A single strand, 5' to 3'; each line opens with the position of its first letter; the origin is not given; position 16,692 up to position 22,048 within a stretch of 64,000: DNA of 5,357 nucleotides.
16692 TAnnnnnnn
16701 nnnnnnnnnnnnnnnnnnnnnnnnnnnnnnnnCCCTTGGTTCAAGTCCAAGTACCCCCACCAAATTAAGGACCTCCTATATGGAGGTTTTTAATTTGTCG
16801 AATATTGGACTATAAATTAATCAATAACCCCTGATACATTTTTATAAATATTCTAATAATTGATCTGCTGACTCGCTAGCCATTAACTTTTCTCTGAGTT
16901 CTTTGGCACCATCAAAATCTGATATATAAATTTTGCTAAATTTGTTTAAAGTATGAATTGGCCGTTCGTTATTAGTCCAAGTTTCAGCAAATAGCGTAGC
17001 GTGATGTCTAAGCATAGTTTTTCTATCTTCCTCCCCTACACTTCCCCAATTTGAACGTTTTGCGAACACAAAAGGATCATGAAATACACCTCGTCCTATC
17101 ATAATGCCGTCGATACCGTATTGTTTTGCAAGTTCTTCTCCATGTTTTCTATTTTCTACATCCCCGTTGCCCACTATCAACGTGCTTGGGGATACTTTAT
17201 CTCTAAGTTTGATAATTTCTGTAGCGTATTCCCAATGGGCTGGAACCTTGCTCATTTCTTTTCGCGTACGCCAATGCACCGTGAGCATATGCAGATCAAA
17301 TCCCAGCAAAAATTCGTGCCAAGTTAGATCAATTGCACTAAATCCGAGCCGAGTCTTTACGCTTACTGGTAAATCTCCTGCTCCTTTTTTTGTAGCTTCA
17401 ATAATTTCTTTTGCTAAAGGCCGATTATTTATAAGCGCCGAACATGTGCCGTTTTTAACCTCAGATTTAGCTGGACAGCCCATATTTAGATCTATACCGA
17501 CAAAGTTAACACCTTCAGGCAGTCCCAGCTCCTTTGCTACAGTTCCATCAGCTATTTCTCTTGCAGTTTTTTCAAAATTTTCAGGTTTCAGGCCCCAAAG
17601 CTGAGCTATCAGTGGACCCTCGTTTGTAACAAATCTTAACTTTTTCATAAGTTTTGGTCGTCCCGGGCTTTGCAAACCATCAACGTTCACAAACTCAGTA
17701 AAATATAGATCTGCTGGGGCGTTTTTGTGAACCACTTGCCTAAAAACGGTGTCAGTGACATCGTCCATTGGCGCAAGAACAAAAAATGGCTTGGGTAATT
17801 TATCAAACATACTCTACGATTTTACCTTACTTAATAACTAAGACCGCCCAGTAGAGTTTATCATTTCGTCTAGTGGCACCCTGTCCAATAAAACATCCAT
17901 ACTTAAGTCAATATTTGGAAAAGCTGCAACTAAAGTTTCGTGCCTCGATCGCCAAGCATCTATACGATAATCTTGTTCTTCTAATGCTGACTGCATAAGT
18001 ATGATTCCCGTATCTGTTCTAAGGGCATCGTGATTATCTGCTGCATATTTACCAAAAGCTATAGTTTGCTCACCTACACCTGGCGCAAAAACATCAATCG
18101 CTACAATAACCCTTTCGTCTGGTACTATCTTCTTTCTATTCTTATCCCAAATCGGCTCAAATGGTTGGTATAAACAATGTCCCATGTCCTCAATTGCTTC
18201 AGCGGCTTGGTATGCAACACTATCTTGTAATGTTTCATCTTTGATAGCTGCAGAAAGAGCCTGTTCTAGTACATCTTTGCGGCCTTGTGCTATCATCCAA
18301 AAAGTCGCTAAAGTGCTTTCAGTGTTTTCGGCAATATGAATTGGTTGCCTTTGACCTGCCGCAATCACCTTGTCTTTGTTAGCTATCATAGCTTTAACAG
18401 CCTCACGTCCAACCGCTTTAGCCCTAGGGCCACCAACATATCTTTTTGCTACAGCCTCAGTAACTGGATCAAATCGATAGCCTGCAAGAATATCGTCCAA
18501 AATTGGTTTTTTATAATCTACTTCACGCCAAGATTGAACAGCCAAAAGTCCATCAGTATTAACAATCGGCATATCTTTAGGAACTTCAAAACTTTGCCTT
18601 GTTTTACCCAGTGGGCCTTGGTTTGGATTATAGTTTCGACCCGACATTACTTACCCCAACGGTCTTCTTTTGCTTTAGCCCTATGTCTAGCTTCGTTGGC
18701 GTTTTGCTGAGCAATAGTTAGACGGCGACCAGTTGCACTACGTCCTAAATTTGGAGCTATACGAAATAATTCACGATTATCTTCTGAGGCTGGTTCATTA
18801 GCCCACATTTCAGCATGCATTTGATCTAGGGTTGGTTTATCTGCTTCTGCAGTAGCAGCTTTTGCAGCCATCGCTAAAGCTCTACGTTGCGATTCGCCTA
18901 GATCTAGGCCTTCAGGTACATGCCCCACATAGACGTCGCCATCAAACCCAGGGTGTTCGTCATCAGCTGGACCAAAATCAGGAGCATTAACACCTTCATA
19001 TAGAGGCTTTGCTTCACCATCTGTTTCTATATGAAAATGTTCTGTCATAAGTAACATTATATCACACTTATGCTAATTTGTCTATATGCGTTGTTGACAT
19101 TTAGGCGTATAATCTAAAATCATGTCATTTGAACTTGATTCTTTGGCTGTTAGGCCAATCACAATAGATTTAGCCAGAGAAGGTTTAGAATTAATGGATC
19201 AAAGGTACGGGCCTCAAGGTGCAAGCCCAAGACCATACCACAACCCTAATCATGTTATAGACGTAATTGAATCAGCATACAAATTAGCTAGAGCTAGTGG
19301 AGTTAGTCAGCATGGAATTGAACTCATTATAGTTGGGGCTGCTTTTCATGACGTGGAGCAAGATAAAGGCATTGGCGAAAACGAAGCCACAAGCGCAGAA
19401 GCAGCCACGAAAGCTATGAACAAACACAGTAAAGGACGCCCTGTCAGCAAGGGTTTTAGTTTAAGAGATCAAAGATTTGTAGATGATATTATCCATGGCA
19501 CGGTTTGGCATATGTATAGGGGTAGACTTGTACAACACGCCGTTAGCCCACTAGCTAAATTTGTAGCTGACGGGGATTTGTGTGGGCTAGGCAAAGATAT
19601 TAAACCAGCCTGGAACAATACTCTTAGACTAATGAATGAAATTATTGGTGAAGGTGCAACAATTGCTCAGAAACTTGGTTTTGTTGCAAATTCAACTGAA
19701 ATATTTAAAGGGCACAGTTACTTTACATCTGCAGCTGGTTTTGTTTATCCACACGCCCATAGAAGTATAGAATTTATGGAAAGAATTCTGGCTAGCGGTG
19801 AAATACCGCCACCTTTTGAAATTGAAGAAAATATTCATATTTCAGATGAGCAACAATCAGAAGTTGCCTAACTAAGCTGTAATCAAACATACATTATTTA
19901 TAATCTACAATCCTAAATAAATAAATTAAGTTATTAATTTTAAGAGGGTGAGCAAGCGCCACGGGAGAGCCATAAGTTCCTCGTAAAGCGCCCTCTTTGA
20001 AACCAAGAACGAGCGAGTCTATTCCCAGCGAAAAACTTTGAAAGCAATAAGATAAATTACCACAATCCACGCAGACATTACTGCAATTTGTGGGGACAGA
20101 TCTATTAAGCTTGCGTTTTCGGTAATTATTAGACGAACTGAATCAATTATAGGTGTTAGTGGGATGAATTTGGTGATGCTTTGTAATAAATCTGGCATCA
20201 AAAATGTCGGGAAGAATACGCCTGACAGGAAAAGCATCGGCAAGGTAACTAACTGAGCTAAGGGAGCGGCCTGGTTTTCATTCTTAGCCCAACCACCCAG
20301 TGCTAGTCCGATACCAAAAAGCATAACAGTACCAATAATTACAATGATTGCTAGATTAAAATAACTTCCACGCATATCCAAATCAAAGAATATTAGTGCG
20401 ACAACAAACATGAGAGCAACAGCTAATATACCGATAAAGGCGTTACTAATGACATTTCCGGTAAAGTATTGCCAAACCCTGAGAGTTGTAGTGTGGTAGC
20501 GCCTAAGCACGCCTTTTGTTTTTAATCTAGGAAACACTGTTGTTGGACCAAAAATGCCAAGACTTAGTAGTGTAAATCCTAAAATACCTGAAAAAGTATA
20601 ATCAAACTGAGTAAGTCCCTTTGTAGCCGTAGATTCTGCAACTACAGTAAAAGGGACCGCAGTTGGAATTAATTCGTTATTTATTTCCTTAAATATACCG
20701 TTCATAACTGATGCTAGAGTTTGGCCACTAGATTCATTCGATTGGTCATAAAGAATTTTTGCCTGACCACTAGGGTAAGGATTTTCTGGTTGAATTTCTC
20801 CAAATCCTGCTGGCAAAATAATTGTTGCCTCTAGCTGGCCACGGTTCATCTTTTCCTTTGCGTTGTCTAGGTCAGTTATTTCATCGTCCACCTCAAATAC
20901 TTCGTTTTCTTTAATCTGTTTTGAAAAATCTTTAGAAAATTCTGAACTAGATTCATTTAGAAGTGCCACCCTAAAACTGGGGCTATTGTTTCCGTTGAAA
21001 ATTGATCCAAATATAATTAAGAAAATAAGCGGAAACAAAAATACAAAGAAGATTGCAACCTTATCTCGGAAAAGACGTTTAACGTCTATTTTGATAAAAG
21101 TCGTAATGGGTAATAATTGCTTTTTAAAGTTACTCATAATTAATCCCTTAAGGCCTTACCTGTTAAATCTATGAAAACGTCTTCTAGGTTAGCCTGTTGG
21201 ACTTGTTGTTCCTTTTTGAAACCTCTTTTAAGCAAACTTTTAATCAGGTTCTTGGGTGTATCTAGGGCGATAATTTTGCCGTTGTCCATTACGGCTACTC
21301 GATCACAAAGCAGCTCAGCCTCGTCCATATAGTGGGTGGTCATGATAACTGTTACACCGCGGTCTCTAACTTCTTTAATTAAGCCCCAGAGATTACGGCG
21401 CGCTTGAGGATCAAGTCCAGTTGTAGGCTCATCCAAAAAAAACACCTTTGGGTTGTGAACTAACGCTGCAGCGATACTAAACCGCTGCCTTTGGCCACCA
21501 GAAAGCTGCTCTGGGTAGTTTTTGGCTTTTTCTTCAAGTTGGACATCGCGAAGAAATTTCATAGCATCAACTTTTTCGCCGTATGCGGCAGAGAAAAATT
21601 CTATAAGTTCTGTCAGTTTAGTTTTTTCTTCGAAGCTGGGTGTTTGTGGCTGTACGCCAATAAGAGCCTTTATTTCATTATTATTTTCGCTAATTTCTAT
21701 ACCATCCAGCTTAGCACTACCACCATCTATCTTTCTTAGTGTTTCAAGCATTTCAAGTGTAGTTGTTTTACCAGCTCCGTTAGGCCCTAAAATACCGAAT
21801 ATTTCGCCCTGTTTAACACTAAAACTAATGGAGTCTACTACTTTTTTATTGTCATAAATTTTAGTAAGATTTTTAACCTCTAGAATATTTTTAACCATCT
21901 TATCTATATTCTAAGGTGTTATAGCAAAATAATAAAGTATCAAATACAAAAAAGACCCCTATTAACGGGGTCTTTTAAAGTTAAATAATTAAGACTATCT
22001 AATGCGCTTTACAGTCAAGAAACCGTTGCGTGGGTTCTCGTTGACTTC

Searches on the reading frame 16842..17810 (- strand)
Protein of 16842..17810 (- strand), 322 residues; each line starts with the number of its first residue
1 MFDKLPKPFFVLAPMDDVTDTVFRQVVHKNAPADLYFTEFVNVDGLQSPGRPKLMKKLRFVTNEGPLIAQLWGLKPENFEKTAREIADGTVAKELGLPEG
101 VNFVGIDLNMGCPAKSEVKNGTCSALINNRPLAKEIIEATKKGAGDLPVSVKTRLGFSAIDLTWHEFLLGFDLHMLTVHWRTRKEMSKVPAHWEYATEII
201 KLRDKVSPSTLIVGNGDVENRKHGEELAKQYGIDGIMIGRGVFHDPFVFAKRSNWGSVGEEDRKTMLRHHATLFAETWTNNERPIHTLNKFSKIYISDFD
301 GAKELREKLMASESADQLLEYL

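Call 51: search_protein_families(library=pfam, proteins=[window:16842-17810:-], max_evalue=0.0001)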
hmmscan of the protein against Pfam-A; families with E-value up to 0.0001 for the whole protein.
window:16842-17810:- (322 aa): 1 family
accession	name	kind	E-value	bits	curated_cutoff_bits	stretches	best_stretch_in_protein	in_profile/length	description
PF01207.24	Dus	-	3.6e-43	148.3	20.4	1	12-317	2-297/311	Dihydrouridine synthase (Dus)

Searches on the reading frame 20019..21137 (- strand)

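Call 51: search_protein_families(library=pfam, proteins=[window:20019-21137:-], max_evalue=0.0001)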
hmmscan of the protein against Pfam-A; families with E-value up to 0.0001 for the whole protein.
window:20019-21137:- (372 aa): 2 families
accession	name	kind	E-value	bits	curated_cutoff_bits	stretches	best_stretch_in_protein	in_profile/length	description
PF12698.13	ABC2_membrane_3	-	8.3e-44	150.5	31.6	1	27-366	2-346/347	ABC-2 family transporter protein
PF01061.29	ABC2_membrane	-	4.7e-26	92.1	26.9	1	178-337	51-209/211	ABC-2 type transporter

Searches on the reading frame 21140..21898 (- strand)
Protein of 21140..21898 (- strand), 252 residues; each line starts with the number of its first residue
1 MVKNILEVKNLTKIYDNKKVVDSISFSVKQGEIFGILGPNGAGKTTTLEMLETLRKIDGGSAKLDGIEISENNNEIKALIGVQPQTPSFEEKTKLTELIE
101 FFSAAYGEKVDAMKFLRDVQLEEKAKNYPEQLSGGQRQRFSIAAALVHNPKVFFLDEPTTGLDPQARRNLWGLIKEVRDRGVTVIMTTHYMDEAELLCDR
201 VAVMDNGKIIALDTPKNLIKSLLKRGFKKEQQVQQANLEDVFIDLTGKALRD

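Call 51: search_protein_families(library=pfam, proteins=[window:21140-21898:-], max_evalue=0.0001)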
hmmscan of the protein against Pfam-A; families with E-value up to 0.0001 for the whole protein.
window:21140-21898:- (252 aa): 4 families
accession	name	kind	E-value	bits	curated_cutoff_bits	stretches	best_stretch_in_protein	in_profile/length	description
PF00005.33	ABC_tran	-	3.7e-30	105.7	25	1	22-160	2-137/137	ABC transporter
PF13304.12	AAA_21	-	6.8e-18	66.2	27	1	115-189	221-298/304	AAA domain, putative AbiEii toxin, Type IV TA system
PF13175.12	AAA_15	-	2.3e-06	27.9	32.1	0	34-83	26-82/374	AAA ATPase domain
PF02463.25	SMC_N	-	2.9e-06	27.3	40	0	123-192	128-200/220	RecF/RecN/SMC N terminal domain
